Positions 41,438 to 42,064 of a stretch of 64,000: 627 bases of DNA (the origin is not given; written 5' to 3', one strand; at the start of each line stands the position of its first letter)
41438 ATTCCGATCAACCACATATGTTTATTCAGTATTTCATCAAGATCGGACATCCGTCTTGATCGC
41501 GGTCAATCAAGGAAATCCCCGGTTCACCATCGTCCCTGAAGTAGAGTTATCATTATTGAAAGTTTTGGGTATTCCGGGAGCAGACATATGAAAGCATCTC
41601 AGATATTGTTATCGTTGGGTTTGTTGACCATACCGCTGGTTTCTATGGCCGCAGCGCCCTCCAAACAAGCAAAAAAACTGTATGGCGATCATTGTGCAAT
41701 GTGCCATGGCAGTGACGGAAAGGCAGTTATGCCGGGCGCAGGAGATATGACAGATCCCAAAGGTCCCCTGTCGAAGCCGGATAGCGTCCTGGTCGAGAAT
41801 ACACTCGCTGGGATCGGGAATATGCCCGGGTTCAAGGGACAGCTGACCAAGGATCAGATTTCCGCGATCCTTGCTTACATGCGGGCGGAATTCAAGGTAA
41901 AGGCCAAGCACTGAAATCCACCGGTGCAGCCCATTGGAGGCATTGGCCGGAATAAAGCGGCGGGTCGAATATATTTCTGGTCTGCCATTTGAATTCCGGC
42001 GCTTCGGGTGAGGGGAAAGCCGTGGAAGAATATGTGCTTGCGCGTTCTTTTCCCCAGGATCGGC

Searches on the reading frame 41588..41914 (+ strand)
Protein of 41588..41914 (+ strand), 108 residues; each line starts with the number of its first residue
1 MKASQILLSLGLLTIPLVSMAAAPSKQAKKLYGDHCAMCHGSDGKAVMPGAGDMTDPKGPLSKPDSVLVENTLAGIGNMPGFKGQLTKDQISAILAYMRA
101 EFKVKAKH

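Call 43: search_protein_families(library=pfam, proteins=[window:41588-41914:+], max_evalue=0.001)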
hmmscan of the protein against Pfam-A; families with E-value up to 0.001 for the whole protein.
window:41588-41914:+ (108 aa): 2 families
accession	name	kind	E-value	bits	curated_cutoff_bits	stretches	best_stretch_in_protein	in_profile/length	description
PF13442.11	Cytochrome_CBB3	-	5.4e-11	43.1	27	1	26-98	4-68/68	Cytochrome C oxidase, cbb3-type, subunit III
PF00034.26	Cytochrom_C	-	1.4e-08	36.4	21.3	1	27-99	3-87/90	Cytochrome c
